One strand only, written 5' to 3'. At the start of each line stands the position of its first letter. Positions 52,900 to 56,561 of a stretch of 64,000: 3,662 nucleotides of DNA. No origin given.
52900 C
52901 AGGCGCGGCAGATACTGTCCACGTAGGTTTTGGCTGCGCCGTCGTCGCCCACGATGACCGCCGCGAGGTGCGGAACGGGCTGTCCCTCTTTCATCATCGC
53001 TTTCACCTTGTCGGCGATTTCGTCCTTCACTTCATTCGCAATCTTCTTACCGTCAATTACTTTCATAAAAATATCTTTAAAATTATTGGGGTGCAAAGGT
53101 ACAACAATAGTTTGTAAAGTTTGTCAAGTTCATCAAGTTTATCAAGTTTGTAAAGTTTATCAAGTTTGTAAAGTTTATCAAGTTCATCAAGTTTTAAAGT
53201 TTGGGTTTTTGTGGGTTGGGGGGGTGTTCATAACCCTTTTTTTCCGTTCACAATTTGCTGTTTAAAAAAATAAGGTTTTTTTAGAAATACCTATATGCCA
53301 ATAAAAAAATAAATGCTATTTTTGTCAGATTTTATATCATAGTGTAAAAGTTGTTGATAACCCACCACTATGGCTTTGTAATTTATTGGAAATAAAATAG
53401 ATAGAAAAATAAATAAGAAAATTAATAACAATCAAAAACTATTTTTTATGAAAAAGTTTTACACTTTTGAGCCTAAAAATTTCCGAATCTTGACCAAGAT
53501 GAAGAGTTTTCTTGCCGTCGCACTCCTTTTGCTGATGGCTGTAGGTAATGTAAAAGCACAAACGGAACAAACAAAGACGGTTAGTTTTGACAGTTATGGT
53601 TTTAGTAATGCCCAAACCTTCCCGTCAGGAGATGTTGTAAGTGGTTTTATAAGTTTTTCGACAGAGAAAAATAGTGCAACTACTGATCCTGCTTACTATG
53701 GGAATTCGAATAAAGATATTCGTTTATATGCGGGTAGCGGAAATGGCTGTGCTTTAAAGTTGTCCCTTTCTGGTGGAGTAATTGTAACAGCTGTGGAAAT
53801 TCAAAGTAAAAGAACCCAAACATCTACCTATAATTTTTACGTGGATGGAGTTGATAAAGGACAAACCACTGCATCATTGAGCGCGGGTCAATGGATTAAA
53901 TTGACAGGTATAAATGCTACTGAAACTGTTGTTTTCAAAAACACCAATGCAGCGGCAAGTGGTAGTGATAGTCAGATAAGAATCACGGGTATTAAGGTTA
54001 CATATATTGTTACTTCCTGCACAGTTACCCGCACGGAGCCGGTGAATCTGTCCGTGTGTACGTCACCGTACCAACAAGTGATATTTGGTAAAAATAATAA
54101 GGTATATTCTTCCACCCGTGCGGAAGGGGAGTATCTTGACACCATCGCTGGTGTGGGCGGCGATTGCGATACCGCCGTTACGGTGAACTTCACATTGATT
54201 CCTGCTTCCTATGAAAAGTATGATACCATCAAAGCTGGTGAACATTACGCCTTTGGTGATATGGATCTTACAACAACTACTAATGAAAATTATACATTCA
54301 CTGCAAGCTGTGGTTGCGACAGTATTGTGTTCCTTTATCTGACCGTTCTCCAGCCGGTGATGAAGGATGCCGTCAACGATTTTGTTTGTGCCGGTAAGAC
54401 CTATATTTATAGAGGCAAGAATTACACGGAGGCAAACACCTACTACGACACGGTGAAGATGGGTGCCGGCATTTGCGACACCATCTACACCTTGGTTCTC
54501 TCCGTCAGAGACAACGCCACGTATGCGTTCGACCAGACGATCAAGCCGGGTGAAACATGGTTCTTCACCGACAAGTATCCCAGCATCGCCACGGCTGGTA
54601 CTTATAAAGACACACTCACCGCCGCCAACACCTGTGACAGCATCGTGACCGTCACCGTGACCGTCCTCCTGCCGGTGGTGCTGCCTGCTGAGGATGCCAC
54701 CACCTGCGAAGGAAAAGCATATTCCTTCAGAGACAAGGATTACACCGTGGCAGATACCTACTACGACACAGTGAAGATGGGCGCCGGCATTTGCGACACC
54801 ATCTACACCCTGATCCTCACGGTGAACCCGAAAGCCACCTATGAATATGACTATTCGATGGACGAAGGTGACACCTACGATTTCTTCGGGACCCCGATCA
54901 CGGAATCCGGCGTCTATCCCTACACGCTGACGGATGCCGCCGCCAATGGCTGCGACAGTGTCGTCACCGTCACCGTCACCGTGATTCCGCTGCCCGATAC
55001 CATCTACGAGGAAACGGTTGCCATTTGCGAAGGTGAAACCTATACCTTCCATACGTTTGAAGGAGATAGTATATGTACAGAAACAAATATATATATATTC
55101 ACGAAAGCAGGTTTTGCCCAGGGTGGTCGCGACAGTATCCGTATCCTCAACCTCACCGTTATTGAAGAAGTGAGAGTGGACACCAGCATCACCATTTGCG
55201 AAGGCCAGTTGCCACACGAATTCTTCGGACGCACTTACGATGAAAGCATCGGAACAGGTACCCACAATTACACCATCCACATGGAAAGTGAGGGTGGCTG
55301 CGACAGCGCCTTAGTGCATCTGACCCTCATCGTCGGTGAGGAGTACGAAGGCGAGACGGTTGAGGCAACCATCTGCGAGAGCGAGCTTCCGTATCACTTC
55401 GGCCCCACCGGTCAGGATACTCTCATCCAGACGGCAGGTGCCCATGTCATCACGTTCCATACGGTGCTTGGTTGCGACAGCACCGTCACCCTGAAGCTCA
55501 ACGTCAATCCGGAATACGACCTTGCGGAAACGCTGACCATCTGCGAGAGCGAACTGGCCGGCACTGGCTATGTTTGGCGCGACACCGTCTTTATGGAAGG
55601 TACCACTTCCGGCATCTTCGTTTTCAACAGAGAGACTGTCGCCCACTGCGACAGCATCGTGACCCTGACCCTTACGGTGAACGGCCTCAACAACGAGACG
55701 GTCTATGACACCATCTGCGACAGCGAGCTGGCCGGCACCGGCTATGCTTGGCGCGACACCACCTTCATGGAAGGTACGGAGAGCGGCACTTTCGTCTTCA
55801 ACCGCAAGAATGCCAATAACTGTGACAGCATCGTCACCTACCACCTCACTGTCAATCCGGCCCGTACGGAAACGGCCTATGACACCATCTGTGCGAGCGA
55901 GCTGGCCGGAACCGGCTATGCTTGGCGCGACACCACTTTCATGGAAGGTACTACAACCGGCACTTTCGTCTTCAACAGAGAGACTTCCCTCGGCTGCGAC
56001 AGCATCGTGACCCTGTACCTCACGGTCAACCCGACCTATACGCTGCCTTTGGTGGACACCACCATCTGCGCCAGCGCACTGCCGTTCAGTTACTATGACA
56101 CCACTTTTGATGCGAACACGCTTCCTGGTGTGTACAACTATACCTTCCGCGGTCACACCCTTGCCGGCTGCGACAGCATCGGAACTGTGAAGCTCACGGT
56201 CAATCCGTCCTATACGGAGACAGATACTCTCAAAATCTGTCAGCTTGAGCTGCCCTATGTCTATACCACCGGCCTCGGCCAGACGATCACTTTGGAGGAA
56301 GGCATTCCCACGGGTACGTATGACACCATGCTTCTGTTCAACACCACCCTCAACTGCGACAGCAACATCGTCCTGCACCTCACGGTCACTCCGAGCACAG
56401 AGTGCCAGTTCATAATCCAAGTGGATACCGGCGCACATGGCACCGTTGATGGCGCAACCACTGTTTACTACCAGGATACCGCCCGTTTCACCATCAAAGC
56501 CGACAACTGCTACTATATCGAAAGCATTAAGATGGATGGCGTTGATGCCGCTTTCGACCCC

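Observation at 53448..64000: Giant open-ended surface-protein gene absent from the ORF track; the long minus-strand ORFs over it are antisense shadows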

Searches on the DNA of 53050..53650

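Call 27: search_rna_families(source=window, start=53050, end=53650, threshold=evalue, max_evalue=5)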
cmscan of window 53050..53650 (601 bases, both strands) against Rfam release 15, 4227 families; matches with E-value up to 5: 4.
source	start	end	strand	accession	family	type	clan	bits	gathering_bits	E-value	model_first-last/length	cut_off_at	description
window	53064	53101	-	RF03161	S15-Flavobacteria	Cis-reg; leader;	CL00121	21.7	46.5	2.4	1-66/66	no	S15-Flavobacteria ribosomal protein leader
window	53132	53244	+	RF02274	AniS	Gene;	-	20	50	0.64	1-106/106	no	AniS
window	53055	53165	+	RF02310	TtnuHACA2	Gene; snRNA; snoRNA; HACA-box;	-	18.9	100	2.9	1-121/121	no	Tetrahymena snoRNA TtnuHACA2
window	53261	53305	-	RF02350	psRNA6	Gene; sRNA;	-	12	60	0.59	1-333/333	no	Nitrosomonas sRNA psRNA6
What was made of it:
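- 53325..53498 (+): Conserved AU-rich 5' leader, including the first ATG (53448) and a 35-nt invariant block at 53457-53491. No Rfam hit (call 27).
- Tried and rejected: Rfam has no match for the leader (call 27).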

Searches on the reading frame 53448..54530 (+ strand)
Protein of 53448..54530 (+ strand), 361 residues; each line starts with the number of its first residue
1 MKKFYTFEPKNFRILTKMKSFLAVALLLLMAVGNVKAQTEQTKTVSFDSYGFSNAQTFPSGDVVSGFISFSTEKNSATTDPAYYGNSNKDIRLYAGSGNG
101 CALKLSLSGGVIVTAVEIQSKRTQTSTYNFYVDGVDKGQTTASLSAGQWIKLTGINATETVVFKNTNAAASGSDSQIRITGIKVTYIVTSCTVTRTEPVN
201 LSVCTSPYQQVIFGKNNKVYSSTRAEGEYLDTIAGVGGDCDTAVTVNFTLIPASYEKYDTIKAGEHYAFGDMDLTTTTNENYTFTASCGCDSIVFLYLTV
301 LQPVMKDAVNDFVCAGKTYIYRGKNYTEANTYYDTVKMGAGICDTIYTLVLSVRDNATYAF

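Call 94: find_homologous_proteins(query=window:53448-54530:+, max_evalue=1e-15)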
Query window:53448-54530:+ (361 aa): 2 proteins with E <= 1e-15 among 3975 candidates.
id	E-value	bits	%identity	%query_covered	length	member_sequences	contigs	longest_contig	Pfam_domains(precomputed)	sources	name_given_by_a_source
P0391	2.8e-35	140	45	57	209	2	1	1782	-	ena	-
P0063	7.7e-27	113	33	89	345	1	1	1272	-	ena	-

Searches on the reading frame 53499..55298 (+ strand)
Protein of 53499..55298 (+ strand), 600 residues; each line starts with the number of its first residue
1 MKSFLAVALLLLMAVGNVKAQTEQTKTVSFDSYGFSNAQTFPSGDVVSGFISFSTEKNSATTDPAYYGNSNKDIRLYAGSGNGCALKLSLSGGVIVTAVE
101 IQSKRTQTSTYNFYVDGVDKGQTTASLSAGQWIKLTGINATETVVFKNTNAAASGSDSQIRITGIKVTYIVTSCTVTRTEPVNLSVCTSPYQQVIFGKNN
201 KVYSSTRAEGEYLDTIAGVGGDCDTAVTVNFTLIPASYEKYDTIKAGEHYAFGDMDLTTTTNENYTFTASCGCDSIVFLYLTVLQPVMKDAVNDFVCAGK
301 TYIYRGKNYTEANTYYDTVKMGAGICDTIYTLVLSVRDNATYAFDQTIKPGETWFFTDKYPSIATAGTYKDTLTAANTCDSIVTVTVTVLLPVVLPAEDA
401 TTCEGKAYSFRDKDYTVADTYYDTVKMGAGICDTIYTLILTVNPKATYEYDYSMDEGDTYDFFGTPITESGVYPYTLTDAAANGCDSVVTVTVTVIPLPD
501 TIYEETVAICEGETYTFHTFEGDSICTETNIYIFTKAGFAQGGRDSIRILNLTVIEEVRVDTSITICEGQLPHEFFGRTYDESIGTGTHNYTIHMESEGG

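Call 10: find_homologous_proteins(query=window:53499-55298:+, max_evalue=0.00001)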
Query window:53499-55298:+ (600 aa): 130 proteins with E <= 0.00001 among 8000 candidates; the best 120 are listed.
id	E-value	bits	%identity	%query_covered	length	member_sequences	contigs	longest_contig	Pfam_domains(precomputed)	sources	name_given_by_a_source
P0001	1.0e-102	363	27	75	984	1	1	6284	PF00801.27,PF13585.13,PF18911.7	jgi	jgi:gliding motility-associated-like protein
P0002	6.8e-98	347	27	75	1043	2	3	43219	PF18962.8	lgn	-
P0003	4.2e-90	321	31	62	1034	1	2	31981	PF18962.8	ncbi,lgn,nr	ncbi:MAG: T9SS type A sorting domain-containing protein [Chitinophagales bacterium]|nr:T9SS type A s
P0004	1.1e-86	310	33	62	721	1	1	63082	-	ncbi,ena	-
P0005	5.8e-72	261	29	73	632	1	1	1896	-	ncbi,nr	ncbi:MAG: hypothetical protein INR73_29105, partial [Williamsia sp.]|nr:hypothetical protein [Willia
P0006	2.5e-70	256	31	74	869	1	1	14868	PF13585.13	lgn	-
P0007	3.3e-69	252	31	77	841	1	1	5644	-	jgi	jgi:hypothetical protein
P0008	2.1e-68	250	32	58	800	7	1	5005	PF13895.13,PF19081.7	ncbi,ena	-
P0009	8.3e-66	241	30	74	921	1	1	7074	PF13585.13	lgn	-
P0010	1.2e-64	237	34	96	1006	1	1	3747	-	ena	-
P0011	5.9e-59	218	32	60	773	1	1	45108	PF18962.8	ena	-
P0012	6.0e-59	218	32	60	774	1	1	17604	PF18962.8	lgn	-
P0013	3.3e-51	193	32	60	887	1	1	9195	PF00404.25,PF18962.8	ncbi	ncbi:MAG: T9SS type A sorting domain-containing protein [Saprospiraceae bacterium]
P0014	2.5e-49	187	32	74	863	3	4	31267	PF13585.13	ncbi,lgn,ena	-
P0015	1.0e-48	185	34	64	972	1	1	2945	PF19408.6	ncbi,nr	ncbi:MAG TPA: hypothetical protein VK174_01430, partial [Chitinophagales bacterium]|nr:hypothetical 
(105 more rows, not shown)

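Call 52: find_encoding_contigs(protein=P0010, flank=5000, max_places=4)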
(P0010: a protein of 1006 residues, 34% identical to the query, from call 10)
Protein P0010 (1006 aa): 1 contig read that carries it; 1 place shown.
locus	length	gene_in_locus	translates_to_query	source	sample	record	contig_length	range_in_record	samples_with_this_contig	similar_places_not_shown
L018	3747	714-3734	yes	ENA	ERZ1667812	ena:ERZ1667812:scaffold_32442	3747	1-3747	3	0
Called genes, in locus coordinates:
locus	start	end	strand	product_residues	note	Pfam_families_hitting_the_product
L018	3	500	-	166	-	?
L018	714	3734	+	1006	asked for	-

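Call 65: search_protein_families(library=pfam, proteins=[P0010], max_evalue=1)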
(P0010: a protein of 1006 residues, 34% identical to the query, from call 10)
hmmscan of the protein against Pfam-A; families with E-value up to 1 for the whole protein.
P0010 (1006 aa): 1 family
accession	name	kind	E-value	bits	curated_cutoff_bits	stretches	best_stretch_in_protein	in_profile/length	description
PF05481.17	Myco_19_kDa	-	0.96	10.2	23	1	88-142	42-95/117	Mycobacterium 19 kDa lipoprotein antigen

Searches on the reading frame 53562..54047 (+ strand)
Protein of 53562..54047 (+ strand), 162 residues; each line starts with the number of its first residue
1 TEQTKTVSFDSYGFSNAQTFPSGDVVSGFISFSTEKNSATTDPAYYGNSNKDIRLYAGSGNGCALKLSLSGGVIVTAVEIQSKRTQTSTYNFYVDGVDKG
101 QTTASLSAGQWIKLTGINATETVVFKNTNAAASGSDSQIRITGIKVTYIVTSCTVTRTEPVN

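Call 43: search_solved_structures(query=window:53562-54047:+, max_evalue=10)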
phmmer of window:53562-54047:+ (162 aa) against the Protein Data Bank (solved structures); distinct sequences matched with E-value up to 10: 1.
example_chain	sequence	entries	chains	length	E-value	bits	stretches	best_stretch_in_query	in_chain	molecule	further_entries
7sz8_A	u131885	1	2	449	0.025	18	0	70-128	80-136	Cadherin EGF LAG seven-pass G-type receptor 1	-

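Call 63: predict_structure(alignment_id=A4)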
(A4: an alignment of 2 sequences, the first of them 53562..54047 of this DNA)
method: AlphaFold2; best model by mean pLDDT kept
length: 162 residues; sequences in the alignment: 2
mean_pLDDT: 68.8   pTM: 0.69
mean pLDDT of the five models: 68.8, 64.1, 60.6, 60.6, 53.4
residues with pLDDT >= 90: 0; 70-90: 89; 50-70: 51; < 50: 22
segments of 3 or more residues with pLDDT < 50: 12-24, 153-157
pLDDT, mean of each block of 10 residues (from residue 1): 68 43 55 67 55 71 79 85 73 82 71 81 80 60 82 52 56
secondary structure, 60 per line:
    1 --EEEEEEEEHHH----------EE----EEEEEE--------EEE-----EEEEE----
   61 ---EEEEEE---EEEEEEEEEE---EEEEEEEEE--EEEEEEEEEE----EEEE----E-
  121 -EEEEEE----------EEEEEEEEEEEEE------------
elements in order: E3-10 E30-35 E44-46 E52-56 E64-69 E73-82 E86-94 E97-106 E111-114 E122-127 E138-150

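Call 65: search_protein_families(library=pfam, proteins=[window:53562-54047:+], max_evalue=1)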
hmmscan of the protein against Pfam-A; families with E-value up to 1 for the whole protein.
window:53562-54047:+ (162 aa): 0 families

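Call 69: fold_search(model_id=the predicted structure, library=pdb)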
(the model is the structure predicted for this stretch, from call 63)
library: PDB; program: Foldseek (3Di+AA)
matches with E <= 10: 1702; with E <= 0.001: 25
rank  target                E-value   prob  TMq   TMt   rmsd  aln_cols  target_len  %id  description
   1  8x8h_A                7.4e-05  1.00  0.49  0.54   8.0       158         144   17  A carbohydrate binding domain of a putative pectate lyase (released 2024-12-04)
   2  3wnp_A                2.6e-04  1.00  0.33  0.11  10.1       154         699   14  D308A, F268V, D469Y, A513V, and Y515S quintuple mutant of Bacillus circulans T-3040 cycloisomaltooligosaccharide gluca (released 2014-02-05)
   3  5l9u_L                3.1e-04  1.00  0.51  0.48   5.7       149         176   14  Model of human Anaphase-promoting complex/Cyclosome (APC/C-CDH1) with a cross linked Ubiquitin variant-substrate-UBE2C (released 2016-09-14)
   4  3wnl_A                3.1e-04  0.99  0.32  0.10  10.0       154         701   13  D308A mutant of Bacillus circulans T-3040 cycloisomaltooligosaccharide glucanotransferase complexed with isomaltohexao (released 2014-02-05)
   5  3wnn_B                4.5e-04  1.00  0.37  0.11   9.9       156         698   14  D308A mutant of Bacillus circulans T-3040 cycloisomaltooligosaccharide glucanotransferase complexed with isomaltooctao (released 2014-02-05)
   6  3wnk                  4.7e-04  1.00  0.33  0.11  10.1       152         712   14  Crystal Structure of Bacillus circulans T-3040 cycloisomaltooligosaccharide glucanotransferase (released 2014-02-05)
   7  8hjx_B                5.2e-04  0.96  0.24  0.30  13.1       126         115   15  Crystal structure of a cupin protein (tm1459, H52A/H58E mutant) in copper (Cu) substituted form (released 2023-06-14)
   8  5l9t_L                5.5e-04  1.00  0.50  0.48   4.9       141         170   13  Model of human Anaphase-promoting complex/Cyclosome (APC/C-CDH1) with E2 UBE2S poised for polyubiquitination where UBE (released 2016-10-26)
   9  7mfk                  5.5e-04  1.00  0.44  0.10   5.1       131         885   18  Structure of the Clostridium perfringens GH89 in complex with alpha-HNJNAc (released 2021-07-28)
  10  3wnn_A                5.5e-04  1.00  0.34  0.11  10.4       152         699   14  D308A mutant of Bacillus circulans T-3040 cycloisomaltooligosaccharide glucanotransferase complexed with isomaltooctao (released 2014-02-05)
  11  5x7g                  6.5e-04  0.99  0.32  0.11   9.5       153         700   14  Crystal Structure of Paenibacillus sp. 598K cycloisomaltooligosaccharide glucanotransferase (released 2017-04-26)
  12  3wno_A                6.5e-04  0.99  0.32  0.10  10.0       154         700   12  D308A mutant of Bacillus circulans T-3040 cycloisomaltooligosaccharide glucanotransferase complexed with cycloisomalto (released 2014-02-05)
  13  7ay3                  6.8e-04  1.00  0.46  0.56   4.7       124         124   16  Crystal structure of the CBM36-1 domain of a multidomain xylanase from the hindgut metagenome of Trinervitermes trinervo (released 2020-11-18)
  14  4qaw_D                6.8e-04  1.00  0.46  0.17   6.5       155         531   10  Structure of modular Xyn30D from Paenibacillus barcinonensis (released 2014-10-08)
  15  4moa                  6.8e-04  1.00  0.37  0.13   7.3       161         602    9  Crystal structure of CRY4BA-R203Q TOXIN (released 2014-12-10)
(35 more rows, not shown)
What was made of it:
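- The head's structural neighbours are CBM36, CBM35 and CBM32-type modules (call 69). The head's best structural neighbours are carbohydrate-binding modules (call 69).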

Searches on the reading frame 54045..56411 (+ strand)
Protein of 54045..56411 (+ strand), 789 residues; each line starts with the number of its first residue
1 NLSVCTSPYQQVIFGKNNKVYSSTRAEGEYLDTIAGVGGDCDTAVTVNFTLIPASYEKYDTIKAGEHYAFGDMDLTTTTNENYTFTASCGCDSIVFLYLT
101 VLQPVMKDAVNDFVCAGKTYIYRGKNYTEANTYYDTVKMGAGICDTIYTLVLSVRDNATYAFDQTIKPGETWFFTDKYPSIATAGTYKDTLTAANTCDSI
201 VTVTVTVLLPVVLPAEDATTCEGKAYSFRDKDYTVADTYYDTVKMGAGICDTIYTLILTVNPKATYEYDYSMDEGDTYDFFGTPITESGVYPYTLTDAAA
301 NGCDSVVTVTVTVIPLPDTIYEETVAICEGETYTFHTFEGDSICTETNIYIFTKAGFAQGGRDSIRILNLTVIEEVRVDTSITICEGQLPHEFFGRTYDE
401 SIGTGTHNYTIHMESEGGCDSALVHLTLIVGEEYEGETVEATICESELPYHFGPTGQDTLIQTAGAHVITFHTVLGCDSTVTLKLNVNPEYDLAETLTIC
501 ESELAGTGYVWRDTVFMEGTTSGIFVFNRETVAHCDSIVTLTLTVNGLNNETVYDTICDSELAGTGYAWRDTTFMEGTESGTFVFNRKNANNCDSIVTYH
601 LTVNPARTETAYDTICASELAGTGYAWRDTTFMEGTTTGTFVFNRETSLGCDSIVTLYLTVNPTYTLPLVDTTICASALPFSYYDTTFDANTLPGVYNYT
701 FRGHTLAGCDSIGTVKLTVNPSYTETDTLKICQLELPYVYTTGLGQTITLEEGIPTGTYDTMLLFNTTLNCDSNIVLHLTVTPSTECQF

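Call 44: search_solved_structures(query=window:54045-56408:+, max_evalue=1)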
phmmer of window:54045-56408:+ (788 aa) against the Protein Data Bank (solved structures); distinct sequences matched with E-value up to 1: 3.
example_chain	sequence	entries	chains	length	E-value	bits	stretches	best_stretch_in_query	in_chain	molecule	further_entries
9lqi_B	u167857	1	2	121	0.57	11.4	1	570-630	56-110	Nanobody-161 (B chain)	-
1nh4_A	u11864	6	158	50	0.64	11.3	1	609-648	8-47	Major coat protein | COAT PROTEIN B | Capsid protein G8P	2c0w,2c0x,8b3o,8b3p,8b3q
1fdm_A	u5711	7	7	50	0.65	11.3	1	609-648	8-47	FD MAJOR COAT PROTEIN | INOVIRUS | major coat protein pVIII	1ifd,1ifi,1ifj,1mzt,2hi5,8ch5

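Call 65: search_protein_families(library=pfam, proteins=[window:54045-56411:+], max_evalue=1)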
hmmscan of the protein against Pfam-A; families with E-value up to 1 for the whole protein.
window:54045-56411:+ (789 aa): 1 family
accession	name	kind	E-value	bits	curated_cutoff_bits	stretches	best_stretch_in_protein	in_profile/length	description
PF17283.8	Zn_ribbon_SprT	-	0.053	14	28.1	0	592-623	9-37/38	SprT-like zinc ribbon domain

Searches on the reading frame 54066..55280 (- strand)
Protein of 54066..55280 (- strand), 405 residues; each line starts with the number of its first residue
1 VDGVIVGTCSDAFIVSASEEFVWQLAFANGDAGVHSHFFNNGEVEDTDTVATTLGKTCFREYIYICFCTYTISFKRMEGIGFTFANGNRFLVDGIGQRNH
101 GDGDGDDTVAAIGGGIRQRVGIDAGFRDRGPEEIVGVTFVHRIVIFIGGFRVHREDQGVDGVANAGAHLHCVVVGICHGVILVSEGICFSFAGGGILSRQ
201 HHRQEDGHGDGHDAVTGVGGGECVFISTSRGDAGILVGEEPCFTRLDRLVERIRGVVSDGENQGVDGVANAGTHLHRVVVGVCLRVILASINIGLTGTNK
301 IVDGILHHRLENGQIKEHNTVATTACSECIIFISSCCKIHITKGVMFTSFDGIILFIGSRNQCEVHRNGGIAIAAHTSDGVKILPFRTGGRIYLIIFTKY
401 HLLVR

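Call 34: search_protein_families(library=pfam, proteins=[window:54066-55280:-], max_evalue=0.001)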
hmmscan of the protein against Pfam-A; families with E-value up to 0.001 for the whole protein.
window:54066-55280:- (405 aa): 0 families
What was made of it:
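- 54063..55280 (-): Antisense shadow ORF (405 aa). No Pfam hit (call 34).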
